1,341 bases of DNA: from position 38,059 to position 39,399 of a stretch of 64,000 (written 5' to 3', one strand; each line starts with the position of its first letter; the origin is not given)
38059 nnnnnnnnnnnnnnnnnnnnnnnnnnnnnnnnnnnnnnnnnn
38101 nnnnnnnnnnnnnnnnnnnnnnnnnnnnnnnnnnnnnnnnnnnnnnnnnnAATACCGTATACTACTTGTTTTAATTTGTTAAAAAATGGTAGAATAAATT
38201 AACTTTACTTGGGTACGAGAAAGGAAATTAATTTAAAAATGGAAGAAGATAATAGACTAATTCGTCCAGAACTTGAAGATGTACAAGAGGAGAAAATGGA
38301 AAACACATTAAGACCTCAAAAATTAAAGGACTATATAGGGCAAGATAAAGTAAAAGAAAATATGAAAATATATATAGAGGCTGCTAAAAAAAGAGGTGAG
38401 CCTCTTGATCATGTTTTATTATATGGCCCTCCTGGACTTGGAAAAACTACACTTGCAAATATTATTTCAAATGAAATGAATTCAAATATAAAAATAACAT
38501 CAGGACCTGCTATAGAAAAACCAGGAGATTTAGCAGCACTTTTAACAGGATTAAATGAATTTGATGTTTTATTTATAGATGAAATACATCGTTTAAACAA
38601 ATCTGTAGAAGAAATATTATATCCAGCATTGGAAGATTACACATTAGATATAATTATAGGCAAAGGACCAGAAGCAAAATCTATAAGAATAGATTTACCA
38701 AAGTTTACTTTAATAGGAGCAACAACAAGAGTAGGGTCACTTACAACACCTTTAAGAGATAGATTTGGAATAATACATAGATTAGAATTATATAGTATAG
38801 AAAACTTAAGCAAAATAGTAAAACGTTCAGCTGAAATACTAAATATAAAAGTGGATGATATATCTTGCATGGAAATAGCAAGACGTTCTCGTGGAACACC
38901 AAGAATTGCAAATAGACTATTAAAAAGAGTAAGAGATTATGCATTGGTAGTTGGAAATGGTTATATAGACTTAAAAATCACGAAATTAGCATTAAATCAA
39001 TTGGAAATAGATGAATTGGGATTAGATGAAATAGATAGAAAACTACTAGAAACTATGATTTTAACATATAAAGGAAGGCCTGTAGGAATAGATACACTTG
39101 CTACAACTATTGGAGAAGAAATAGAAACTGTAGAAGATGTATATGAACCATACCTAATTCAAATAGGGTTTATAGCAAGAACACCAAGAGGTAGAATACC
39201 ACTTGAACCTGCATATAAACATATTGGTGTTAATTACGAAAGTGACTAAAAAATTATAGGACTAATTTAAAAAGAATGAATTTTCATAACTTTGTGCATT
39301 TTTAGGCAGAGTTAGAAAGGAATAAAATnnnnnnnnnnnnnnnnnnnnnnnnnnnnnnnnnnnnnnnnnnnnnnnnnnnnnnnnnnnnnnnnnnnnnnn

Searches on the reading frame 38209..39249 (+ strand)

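Call 42: search_protein_families(library=pfam, proteins=[window:38209-39249:+], max_evalue=0.00001)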
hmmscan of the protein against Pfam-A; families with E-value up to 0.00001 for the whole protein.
window:38209-39249:+ (346 aa): 7 families
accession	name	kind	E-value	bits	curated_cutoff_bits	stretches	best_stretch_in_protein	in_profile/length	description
PF05496.18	RuvB_N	-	2.2e-82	274.9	27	1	34-192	1-159/159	Holliday junction DNA helicase RuvB P-loop domain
PF17864.7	AAA_lid_4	-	5.1e-30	103.5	27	1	195-268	1-74/74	RuvB AAA lid domain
PF05491.19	RuvB_C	-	6.5e-23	80.9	24.7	1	269-339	1-71/72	RuvB C-terminal winged helix domain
PF00004.35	AAA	-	6e-21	75.7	21.2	1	69-192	1-129/131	ATPase family associated with various cellular activities (AAA)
PF07728.20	AAA_5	-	5.2e-11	43.1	22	1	68-186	1-139/139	AAA domain (dynein-related subfamily)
PF01078.27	Mg_chelatase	-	2.9e-06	27.2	20.3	0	39-87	2-43/207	Magnesium chelatase, subunit ChlI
PF06068.19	TIP49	-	6.9e-06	25.9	23.8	0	39-97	23-81/347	TIP49 P-loop domain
